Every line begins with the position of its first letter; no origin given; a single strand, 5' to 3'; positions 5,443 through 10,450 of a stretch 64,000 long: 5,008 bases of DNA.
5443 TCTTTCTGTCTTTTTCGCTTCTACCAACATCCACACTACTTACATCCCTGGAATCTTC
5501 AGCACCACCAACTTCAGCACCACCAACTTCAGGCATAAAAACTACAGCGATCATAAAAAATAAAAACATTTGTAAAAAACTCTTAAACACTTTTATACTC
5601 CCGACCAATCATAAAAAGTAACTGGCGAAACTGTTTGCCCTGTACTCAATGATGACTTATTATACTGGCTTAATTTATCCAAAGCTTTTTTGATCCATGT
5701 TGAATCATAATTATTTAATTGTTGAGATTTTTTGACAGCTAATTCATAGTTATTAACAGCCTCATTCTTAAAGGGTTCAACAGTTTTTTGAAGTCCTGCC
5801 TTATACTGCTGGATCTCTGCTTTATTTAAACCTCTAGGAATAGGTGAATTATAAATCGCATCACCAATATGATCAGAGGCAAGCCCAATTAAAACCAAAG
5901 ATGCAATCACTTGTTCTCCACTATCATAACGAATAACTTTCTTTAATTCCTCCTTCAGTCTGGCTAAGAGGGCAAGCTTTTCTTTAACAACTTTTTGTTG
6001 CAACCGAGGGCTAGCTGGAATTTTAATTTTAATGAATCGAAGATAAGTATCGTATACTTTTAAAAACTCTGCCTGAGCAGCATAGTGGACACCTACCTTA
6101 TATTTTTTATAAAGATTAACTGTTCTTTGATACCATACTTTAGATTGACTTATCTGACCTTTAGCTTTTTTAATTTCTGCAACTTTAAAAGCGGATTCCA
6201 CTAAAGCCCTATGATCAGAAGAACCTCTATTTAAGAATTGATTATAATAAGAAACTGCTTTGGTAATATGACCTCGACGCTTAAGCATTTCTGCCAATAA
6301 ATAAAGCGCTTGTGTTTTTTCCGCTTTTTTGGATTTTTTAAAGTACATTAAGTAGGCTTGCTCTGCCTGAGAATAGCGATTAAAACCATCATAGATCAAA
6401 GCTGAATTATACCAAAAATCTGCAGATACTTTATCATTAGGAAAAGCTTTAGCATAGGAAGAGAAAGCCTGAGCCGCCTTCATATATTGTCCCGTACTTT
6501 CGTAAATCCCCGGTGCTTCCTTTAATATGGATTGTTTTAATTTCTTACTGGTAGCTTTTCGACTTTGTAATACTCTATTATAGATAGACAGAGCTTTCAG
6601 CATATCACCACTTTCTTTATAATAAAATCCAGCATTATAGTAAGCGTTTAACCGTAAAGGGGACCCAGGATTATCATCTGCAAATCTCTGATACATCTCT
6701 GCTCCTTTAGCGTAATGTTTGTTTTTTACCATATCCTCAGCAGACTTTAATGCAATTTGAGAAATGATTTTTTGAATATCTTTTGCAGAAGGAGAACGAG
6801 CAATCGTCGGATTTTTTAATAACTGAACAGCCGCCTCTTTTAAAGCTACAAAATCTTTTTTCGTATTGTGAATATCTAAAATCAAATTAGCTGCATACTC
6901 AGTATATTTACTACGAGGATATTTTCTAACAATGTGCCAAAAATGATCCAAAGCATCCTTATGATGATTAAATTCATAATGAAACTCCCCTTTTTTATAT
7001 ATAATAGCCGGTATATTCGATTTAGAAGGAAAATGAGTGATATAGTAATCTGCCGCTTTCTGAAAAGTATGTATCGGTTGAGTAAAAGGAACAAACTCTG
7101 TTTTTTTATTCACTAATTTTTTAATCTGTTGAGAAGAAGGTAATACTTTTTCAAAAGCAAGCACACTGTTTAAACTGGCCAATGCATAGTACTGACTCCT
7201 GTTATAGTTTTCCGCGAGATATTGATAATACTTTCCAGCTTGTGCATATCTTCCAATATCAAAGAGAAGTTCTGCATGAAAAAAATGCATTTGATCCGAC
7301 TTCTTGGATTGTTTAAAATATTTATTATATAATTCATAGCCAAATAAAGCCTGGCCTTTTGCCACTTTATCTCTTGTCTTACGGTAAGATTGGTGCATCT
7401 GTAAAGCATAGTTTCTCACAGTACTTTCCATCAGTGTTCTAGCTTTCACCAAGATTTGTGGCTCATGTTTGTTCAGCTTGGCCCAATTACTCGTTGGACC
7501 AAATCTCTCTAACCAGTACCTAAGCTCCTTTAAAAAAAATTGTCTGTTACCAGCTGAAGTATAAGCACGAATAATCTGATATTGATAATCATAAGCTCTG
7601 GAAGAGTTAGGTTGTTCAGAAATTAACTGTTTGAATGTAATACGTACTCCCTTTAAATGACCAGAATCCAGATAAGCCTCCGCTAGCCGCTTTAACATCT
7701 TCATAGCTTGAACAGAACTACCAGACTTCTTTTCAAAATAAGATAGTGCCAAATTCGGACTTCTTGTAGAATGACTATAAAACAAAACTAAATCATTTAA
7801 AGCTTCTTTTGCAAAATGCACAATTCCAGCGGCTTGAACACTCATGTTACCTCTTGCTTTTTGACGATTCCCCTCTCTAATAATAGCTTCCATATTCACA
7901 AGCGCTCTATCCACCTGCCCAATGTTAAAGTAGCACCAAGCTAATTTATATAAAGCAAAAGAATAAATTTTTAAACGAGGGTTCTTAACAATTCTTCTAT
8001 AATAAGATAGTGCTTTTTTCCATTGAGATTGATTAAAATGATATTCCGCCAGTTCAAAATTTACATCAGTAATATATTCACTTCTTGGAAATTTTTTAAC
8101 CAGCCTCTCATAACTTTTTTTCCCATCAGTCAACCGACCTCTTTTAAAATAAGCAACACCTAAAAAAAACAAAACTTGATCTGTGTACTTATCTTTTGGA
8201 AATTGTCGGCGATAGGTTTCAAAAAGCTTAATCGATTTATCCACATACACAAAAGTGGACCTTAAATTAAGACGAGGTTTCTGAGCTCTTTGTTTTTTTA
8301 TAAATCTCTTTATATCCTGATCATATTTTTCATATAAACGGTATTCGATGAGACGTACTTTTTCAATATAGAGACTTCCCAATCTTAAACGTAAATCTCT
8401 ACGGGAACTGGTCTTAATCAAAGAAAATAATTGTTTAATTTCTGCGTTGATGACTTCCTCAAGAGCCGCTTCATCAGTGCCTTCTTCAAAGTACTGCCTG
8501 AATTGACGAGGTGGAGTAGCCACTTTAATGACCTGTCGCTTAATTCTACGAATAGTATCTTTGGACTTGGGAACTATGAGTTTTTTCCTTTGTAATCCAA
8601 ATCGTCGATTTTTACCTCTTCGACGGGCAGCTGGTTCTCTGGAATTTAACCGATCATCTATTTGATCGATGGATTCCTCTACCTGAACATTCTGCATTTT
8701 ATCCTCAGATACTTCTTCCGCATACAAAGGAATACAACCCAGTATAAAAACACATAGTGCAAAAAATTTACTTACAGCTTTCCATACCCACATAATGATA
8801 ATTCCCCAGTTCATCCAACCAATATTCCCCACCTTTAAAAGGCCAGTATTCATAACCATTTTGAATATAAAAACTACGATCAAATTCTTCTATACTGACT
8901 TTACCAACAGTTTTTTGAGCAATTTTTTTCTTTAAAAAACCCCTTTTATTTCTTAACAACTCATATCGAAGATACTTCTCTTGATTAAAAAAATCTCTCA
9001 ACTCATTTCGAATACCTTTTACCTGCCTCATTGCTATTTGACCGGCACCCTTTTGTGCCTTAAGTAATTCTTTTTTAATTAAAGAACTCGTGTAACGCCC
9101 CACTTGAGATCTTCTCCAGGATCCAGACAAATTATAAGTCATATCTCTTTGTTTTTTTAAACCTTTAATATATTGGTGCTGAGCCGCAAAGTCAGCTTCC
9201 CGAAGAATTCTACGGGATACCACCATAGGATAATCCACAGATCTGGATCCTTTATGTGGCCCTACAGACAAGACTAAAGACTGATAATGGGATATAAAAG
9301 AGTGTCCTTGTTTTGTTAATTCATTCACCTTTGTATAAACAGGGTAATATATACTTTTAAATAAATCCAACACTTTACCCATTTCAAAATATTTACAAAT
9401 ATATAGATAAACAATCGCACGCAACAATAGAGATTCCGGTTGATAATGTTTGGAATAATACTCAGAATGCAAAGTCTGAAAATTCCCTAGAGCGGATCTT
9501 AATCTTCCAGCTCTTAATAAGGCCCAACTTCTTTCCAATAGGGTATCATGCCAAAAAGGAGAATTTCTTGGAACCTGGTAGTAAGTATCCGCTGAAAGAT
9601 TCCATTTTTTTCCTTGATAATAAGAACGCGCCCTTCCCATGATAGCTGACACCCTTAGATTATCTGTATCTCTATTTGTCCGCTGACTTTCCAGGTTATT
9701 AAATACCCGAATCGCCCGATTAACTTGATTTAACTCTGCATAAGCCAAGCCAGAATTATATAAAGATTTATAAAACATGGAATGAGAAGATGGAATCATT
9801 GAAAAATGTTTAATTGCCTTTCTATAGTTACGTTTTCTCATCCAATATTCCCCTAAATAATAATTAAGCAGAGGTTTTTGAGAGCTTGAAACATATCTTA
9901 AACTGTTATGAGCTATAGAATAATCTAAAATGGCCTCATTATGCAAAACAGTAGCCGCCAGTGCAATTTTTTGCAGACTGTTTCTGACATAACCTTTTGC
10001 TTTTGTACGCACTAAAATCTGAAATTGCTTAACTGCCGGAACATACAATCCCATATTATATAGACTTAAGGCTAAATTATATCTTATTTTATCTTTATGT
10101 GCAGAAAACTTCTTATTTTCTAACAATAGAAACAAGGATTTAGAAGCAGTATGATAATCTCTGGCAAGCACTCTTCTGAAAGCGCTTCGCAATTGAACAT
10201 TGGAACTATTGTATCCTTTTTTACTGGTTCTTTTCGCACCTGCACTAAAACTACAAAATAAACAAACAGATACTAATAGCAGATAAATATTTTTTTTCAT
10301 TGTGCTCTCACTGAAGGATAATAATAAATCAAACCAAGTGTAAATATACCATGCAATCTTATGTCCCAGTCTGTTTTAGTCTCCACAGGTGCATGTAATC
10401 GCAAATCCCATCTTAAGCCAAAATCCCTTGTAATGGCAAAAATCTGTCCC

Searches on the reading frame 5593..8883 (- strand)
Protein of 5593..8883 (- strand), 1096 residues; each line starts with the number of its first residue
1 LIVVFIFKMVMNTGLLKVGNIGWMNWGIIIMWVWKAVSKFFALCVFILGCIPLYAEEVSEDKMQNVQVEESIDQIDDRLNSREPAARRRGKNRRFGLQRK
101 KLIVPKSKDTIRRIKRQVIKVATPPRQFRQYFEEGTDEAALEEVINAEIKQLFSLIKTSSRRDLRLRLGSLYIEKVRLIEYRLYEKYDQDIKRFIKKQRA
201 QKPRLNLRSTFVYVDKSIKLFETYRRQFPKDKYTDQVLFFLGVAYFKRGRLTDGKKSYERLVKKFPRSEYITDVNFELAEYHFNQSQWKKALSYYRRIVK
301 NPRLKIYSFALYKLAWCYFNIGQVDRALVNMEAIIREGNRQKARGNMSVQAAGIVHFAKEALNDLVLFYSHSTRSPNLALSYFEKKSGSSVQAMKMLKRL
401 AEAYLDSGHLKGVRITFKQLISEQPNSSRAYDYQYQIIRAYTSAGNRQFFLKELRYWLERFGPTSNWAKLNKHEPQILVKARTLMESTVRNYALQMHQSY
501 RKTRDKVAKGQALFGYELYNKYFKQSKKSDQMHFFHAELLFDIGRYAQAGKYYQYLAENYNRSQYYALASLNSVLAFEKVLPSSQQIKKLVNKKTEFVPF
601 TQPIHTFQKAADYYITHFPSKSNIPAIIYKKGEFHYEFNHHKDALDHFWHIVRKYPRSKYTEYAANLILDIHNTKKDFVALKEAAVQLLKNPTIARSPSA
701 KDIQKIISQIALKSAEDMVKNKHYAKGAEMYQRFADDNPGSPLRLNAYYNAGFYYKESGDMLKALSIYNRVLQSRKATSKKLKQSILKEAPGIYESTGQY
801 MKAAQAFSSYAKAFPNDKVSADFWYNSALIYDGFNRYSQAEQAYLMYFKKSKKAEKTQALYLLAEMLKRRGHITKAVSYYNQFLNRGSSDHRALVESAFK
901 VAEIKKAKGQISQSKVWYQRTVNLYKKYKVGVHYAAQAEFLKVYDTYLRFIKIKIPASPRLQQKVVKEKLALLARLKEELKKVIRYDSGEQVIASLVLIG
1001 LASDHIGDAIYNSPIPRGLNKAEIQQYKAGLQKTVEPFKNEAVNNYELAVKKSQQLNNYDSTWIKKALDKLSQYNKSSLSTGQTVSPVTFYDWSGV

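Call 53: search_protein_families(library=pfam, proteins=[window:5593-8883:-], max_evalue=0.00001)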
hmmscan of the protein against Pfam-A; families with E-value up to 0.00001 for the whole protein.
window:5593-8883:- (1096 aa): 9 families
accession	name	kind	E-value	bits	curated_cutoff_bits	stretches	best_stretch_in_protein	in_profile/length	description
PF13174.12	TPR_6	-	3.1e-24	84.3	26.3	0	239-268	4-33/33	Tetratricopeptide repeat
PF13428.12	TPR_14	-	1.5e-22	78.2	23.5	0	858-896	2-40/44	Tetratricopeptide repeat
PF13432.12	TPR_16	-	5.5e-18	65.5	32.7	0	241-301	3-60/65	Tetratricopeptide repeat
PF07719.23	TPR_2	-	4.7e-16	58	27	0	237-267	3-33/34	Tetratricopeptide repeat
PF14559.12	TPR_19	-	3.5e-14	53.3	25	0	397-431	28-62/68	Tetratricopeptide repeat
PF13424.12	TPR_12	-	1.9e-11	44.4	30.1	0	737-776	37-76/77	Tetratricopeptide repeat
PF13181.12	TPR_8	-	3e-07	30.5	25.7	0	746-775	2-31/34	Tetratricopeptide repeat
PF00515.34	TPR_1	-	3.6e-07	30.2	27.8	0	310-328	3-21/34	Tetratricopeptide repeat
PF13431.12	TPR_17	-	1.1e-06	28.9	24.4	0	308-328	13-33/34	Tetratricopeptide repeat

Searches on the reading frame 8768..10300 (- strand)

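Call 53: search_protein_families(library=pfam, proteins=[window:8768-10300:-], max_evalue=0.00001)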
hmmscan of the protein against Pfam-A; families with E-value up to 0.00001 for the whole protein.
window:8768-10300:- (510 aa): 3 families
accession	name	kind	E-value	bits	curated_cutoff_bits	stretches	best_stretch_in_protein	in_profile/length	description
PF13174.12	TPR_6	-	1.6e-10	41.4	26.3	0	179-203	2-26/33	Tetratricopeptide repeat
PF07719.23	TPR_2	-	2.5e-07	30.7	27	0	145-166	3-24/34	Tetratricopeptide repeat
PF13432.12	TPR_16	-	7.7e-06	26.7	32.7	0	182-248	2-62/65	Tetratricopeptide repeat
